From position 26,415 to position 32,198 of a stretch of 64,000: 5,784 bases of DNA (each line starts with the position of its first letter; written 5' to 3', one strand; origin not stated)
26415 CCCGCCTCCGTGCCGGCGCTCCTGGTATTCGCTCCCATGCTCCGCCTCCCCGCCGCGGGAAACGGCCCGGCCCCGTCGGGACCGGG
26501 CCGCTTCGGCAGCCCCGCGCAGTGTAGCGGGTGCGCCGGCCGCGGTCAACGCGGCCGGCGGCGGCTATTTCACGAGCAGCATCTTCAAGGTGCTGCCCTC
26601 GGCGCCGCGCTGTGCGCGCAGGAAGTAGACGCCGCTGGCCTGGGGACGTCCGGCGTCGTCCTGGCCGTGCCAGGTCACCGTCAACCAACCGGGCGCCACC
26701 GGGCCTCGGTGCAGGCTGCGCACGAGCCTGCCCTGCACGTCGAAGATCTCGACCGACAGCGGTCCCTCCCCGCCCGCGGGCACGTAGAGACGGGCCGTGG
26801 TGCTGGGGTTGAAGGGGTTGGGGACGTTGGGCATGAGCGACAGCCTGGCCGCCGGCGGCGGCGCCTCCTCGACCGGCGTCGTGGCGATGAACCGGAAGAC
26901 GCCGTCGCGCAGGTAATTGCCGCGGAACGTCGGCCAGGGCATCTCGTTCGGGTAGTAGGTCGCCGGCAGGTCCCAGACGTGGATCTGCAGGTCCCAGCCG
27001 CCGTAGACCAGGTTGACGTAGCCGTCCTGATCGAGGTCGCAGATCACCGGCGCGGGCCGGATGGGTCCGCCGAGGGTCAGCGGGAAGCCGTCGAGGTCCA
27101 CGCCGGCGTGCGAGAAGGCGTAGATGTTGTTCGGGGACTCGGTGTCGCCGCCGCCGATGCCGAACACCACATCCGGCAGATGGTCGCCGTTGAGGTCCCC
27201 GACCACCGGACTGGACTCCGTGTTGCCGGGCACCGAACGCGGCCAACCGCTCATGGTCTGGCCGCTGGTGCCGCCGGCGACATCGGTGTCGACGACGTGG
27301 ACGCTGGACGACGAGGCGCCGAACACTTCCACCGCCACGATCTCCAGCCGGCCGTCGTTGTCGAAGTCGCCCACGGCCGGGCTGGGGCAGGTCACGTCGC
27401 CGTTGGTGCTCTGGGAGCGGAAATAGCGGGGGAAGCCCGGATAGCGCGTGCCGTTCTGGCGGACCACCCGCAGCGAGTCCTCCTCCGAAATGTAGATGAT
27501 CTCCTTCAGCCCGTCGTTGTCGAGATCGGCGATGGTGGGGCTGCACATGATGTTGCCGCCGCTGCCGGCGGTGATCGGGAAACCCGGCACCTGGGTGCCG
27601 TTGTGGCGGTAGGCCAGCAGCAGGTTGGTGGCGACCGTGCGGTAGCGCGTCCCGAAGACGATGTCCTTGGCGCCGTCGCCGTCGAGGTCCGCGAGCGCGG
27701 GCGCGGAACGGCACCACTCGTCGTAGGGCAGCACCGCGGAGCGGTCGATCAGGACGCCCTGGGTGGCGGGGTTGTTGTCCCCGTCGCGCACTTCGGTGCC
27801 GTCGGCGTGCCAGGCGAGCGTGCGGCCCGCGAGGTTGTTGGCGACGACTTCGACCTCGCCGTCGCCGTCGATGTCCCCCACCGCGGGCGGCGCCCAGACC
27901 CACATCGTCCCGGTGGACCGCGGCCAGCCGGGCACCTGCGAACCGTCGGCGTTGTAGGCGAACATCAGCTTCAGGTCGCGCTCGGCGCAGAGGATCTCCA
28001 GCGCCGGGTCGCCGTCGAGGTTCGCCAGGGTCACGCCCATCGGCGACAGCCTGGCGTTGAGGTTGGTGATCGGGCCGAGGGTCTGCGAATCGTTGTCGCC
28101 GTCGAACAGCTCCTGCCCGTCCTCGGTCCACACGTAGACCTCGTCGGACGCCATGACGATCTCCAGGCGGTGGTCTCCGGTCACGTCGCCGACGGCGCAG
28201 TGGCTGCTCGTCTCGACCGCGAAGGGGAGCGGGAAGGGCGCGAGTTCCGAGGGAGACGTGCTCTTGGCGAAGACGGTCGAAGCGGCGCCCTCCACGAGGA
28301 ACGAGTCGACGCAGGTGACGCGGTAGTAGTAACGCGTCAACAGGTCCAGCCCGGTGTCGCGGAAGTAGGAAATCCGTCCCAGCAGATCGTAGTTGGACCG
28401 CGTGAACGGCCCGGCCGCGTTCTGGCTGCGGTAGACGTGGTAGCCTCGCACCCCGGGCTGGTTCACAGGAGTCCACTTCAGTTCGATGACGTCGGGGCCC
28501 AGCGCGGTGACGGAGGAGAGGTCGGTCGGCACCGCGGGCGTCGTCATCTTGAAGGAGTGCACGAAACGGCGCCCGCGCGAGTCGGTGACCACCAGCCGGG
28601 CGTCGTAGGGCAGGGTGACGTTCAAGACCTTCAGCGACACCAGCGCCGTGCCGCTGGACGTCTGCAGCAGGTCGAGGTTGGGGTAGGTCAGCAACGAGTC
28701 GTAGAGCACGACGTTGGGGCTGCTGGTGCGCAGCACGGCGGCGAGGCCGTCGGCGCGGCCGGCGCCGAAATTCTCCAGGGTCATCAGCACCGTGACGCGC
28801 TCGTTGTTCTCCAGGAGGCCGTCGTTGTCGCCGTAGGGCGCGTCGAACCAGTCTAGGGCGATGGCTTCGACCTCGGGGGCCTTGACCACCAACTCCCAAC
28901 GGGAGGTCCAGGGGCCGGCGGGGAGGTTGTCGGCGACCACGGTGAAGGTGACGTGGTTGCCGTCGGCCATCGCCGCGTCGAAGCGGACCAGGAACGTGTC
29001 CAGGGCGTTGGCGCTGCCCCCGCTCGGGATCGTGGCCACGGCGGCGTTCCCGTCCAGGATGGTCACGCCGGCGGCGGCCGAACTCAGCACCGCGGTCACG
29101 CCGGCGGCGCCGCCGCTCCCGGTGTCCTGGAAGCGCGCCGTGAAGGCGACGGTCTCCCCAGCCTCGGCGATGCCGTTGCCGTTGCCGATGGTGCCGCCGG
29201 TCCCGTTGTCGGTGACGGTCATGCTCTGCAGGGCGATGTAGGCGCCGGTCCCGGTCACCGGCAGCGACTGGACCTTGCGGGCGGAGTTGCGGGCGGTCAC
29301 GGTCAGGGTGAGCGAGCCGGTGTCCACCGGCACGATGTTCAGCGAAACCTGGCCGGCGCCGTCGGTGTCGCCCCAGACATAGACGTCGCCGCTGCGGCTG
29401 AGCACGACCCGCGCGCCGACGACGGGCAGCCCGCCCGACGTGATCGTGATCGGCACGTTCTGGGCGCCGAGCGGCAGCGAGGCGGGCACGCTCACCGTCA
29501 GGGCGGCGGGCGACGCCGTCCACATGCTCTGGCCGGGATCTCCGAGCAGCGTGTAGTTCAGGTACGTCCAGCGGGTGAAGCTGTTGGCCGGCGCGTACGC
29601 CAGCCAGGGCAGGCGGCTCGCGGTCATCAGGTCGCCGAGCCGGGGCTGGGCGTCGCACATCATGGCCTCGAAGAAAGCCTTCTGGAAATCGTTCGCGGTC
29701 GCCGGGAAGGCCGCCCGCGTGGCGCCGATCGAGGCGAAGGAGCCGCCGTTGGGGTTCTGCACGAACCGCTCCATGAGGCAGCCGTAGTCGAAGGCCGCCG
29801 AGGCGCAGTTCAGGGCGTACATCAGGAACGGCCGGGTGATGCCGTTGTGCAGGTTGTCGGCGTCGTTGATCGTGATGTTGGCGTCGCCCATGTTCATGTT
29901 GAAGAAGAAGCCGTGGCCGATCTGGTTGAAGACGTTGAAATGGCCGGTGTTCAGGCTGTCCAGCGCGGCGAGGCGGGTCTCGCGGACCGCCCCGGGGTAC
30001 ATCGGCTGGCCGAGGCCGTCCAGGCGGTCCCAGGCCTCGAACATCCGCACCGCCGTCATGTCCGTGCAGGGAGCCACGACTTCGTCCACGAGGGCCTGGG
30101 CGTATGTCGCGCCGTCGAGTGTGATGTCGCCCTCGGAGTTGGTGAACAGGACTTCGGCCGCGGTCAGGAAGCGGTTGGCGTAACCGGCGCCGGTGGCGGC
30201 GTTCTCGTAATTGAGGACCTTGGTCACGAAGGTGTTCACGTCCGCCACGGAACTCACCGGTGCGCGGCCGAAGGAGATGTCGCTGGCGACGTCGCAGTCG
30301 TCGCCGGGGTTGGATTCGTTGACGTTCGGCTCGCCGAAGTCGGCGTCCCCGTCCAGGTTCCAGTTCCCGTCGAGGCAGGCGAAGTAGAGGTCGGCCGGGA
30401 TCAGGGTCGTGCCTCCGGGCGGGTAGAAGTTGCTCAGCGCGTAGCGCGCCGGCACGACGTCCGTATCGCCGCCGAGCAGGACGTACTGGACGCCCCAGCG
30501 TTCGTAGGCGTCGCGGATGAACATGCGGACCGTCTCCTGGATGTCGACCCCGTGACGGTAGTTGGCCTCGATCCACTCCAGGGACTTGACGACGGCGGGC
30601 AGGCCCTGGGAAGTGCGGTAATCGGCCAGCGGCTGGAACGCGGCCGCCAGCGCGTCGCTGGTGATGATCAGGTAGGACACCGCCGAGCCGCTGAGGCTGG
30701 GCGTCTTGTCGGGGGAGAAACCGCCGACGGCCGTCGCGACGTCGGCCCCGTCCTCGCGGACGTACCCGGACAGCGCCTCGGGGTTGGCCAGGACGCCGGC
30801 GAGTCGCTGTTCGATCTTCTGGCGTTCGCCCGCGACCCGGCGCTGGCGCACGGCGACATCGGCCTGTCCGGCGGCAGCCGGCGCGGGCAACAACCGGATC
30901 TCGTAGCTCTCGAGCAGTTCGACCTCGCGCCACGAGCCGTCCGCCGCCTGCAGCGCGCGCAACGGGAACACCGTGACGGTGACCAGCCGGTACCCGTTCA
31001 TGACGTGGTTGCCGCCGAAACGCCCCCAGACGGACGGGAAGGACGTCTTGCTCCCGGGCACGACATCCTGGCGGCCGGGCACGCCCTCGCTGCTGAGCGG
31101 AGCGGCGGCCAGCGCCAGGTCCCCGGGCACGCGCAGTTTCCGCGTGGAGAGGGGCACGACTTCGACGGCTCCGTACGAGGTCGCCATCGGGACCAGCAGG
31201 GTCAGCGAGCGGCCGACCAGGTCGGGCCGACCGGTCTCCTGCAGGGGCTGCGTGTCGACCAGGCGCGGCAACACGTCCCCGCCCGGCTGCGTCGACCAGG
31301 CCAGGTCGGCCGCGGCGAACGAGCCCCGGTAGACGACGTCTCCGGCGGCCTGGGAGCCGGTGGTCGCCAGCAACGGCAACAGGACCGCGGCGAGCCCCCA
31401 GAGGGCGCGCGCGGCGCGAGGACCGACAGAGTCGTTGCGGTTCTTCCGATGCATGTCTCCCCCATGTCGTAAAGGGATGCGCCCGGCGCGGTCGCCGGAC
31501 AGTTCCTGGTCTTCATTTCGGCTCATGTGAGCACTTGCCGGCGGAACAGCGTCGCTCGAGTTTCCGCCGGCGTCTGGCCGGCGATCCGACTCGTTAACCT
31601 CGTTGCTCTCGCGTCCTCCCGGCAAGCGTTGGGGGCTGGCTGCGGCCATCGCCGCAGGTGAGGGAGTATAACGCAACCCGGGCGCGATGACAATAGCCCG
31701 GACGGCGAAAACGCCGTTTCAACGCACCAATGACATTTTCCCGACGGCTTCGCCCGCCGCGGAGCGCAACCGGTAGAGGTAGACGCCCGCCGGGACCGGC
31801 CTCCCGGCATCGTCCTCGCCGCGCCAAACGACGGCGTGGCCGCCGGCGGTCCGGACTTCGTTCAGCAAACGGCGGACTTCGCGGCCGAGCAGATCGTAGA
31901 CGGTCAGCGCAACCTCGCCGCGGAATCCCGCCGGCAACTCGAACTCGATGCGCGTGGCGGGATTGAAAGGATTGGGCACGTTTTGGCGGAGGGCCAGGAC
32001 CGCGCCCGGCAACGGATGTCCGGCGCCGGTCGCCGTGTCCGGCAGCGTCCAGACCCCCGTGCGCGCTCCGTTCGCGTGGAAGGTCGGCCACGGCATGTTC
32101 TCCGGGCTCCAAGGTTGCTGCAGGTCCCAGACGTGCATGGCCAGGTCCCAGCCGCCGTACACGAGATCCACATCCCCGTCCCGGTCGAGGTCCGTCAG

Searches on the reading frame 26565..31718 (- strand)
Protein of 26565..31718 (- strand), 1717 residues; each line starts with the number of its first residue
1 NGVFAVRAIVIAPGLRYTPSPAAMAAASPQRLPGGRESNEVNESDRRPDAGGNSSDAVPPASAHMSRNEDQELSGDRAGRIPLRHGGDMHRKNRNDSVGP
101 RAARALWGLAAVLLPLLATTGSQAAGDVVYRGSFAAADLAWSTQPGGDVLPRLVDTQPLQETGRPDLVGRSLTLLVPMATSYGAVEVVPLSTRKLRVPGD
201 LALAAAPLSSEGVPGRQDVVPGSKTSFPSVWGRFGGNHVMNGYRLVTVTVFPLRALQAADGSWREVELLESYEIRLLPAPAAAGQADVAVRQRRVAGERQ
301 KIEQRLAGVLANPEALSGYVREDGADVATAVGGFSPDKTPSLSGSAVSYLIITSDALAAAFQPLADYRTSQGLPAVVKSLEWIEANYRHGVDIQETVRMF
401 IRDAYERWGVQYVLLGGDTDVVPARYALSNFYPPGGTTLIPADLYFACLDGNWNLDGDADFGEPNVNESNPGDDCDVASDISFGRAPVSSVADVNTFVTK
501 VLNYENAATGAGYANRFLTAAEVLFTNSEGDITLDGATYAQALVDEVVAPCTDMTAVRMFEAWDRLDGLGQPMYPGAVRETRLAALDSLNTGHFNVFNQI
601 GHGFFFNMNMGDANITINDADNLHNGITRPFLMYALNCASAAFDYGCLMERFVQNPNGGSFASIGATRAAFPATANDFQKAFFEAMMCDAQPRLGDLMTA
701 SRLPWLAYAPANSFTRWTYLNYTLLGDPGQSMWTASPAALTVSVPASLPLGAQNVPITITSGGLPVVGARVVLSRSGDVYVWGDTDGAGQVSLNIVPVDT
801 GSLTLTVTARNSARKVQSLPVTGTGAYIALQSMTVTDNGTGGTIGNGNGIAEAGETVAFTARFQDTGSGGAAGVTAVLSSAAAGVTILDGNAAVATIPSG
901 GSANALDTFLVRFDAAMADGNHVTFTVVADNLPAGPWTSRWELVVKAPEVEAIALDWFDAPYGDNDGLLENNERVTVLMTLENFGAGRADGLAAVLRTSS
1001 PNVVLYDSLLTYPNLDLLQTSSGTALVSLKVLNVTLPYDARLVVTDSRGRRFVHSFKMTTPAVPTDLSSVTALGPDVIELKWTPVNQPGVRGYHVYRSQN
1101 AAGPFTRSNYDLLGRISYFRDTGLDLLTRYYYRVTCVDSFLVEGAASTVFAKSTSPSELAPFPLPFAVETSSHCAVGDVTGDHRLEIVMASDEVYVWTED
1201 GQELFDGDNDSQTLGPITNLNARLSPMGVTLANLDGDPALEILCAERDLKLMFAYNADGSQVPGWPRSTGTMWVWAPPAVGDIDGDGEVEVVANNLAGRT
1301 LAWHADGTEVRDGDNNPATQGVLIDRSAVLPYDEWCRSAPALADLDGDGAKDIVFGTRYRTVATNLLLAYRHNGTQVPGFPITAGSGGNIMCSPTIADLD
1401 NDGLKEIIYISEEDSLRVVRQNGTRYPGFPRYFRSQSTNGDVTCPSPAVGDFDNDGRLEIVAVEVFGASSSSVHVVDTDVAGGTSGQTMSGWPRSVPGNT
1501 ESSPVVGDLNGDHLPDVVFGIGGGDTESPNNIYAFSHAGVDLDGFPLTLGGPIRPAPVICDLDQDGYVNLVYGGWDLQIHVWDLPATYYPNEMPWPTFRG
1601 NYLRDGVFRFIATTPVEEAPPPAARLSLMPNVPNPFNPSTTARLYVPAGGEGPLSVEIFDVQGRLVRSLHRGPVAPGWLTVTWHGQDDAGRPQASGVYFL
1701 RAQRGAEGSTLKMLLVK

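Call 6: search_protein_families(library=pfam, proteins=[window:26565-31718:-], max_evalue=0.01)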
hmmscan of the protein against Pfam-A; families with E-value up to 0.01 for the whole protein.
window:26565-31718:- (1717 aa): 5 families
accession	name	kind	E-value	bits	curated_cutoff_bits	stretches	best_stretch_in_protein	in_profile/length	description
PF01364.23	Peptidase_C25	-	1e-54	186.7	23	1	349-728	1-370/374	Peptidase family C25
PF13517.12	FG-GAP_3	-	1.9e-28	99.3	26.9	4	1344-1408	1-60/61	FG-GAP-like repeat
PF01839.29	FG-GAP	-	2.7e-13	49.9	22.1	0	1502-1528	3-27/37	FG-GAP repeat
PF13860.13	FlgD_ig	-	1.9e-07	31.4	27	1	1654-1703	25-74/79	FlgD Ig-like domain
PF03785.20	Peptidase_C25_C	-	3.3e-05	24.1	25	1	737-813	1-72/79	Peptidase family C25, C terminal ig-like domain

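Call 7: search_protein_families(library=ncbifam, proteins=[window:26565-31718:-], max_evalue=0.01)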
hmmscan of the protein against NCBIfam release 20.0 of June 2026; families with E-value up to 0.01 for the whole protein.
window:26565-31718:- (1717 aa): 9 families
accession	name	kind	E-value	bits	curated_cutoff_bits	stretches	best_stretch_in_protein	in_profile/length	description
NF052323.1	T9SSA_dep_M6i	equivalog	2.2e-28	98.8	600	2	1443-1670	785-997/1043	T9SS-dependent M6-like inactivated metalloprotease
NF033707.1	T9SS_sortase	equivalog_domain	1.4e-23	82.5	420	2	345-733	365-733/1095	type IX secretion system sortase PorU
NF052324.1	PorU_rel_Nterm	equivalog_domain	1.2e-06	27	450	1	618-738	647-771/879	putative type IX secretion system sortase PorU2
TIGR03900.1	prc_long_Delta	hypoth_equivalog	1.7e-05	23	660.95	0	959-1054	675-772/973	MXAN_5808 family serine peptidase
NF038112.1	myxo_dep_M36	subfamily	2e-05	21.9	1500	1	822-946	855-978/1604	myxosortase-dependent M36 family metallopeptidase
NF009276.0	PRK12633.1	equivalog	0.00015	21.6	383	1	1628-1701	105-178/234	flagellar basal body rod modification protein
NF005176.1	PRK06655.1-1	equivalog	0.0002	21.3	230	1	1654-1713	99-158/197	flagellar hook assembly protein FlgD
TIGR04183.1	Por_Secre_tail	domain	0.00023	21.1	23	1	1633-1711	3-67/72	T9SS type A sorting domain-containing protein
NF009277.0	PRK12634.1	equivalog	0.0036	17.4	333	0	1637-1704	107-174/221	flagellar basal body rod modification protein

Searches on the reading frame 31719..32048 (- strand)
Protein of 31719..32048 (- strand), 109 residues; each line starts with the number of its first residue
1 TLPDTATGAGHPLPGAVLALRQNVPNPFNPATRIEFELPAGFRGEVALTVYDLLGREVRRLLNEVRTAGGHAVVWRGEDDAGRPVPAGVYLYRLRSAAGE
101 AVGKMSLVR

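Call 59: search_protein_families(library=ncbifam, alignment_id=A4, max_evalue=0.01)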
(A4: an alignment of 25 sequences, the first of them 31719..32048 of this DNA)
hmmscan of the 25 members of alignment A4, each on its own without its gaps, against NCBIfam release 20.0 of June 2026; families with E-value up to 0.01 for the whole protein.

A. member 1, window:31719-32048:- (109 aa): 6 families
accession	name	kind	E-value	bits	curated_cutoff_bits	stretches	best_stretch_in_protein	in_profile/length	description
NF033707.1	T9SS_sortase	equivalog_domain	2.1e-08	32.3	420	1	22-95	1000-1076/1095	type IX secretion system sortase PorU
NF009453.0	PRK12813.1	equivalog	6.1e-06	25.9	264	1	44-102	124-179/223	flagellar basal body rod modification protein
NF005176.1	PRK06655.1-1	equivalog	2.2e-05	24.5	230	1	44-99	97-153/197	flagellar hook assembly protein FlgD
TIGR04183.1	Por_Secre_tail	domain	6.2e-05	22.9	23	1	25-104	3-68/72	T9SS type A sorting domain-containing protein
NF009276.0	PRK12633.1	equivalog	0.00094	19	383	1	8-97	93-182/234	flagellar basal body rod modification protein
NF053608.1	Lsa66_OmpA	equivalog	0.0077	14.7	700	0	72-95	98-121/581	fibronectin-binding adhesin Lsa66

B. families by the number of members that match (of 25 scanned): 13 families
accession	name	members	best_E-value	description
NF033707.1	T9SS_sortase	25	1.7e-10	type IX secretion system sortase PorU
TIGR04183.1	Por_Secre_tail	25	9.2e-10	T9SS type A sorting domain-containing protein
NF005176.1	PRK06655.1-1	25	2.1e-09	flagellar hook assembly protein FlgD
NF009276.0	PRK12633.1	23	2e-08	flagellar basal body rod modification protein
NF009453.0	PRK12813.1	18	6.1e-06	flagellar basal body rod modification protein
NF009452.0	PRK12812.1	17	1.1e-06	flagellar basal body rod modification protein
NF052228.1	T9SS_PorZ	13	2.2e-07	type IX secretion system anionic LPS delivery protein PorZ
NF009277.0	PRK12634.1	12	4.9e-07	flagellar basal body rod modification protein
NF052323.1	T9SSA_dep_M6i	12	2.7e-05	T9SS-dependent M6-like inactivated metalloprotease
NF038113.1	T9SSA_dep_M36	5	0.00033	T9SS-dependent M36 family metallopeptidase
NF053608.1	Lsa66_OmpA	3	0.0071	fibronectin-binding adhesin Lsa66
NF000087.1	ErmO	1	0.0034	23S rRNA (adenine(2058)-N(6))-methyltransferase Erm(O)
NF004496.1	PRK05842.1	1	0.0099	flagellar hook assembly protein FlgD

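Call 60: search_solved_structures(query=A4, max_evalue=1)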
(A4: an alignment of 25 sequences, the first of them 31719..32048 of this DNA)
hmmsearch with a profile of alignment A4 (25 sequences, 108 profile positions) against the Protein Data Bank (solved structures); distinct sequences matched with E-value up to 1: 20.
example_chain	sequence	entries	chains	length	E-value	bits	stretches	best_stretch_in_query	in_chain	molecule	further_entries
3osv_A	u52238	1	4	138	8.5e-08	35.2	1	34-96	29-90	Flagellar basal-body rod modification protein FlgD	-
7eh9_A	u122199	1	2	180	1.3e-07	34.6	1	42-97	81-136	Basal-body rod modification protein FlgD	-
7bhq_A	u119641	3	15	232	1.6e-07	34.3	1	42-97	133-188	Basal-body rod modification protein FlgD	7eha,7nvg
3c12_A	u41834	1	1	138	5.4e-07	32.6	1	36-99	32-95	Flagellar protein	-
6za2_A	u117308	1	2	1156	0.0001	25.2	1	23-96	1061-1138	Por secretion system protein porU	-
5m11_A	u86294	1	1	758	0.011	18.8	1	22-95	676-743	Immunoreactive 84kD antigen PG93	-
5hfs_A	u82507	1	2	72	0.063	16.3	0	44-63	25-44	Gingipain R2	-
4zzf_A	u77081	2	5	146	0.063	16.3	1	60-100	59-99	Flagellar basal body rod modification protein | Basal-body rod modification protein FlgD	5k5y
4zzk_A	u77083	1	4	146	0.064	16.3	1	60-100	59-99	Basal-body rod modification protein FlgD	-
1xf1_A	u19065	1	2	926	0.093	15.7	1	70-95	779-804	C5a peptidase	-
8bty_A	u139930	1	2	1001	0.099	15.7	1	70-95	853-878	C5a peptidase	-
7pq4_A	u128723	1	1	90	0.11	15.5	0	44-63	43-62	Arginine-specific cysteine proteinase (Arg-gingipain)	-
2d5l_A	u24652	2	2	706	0.19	14.8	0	18-66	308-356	dipeptidyl aminopeptidase IV, putative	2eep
2dcm_A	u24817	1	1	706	0.19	14.8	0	18-66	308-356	dipeptidyl aminopeptidase IV, putative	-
2z3w_A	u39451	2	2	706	0.19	14.8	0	18-66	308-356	Dipeptidyl aminopeptidase IV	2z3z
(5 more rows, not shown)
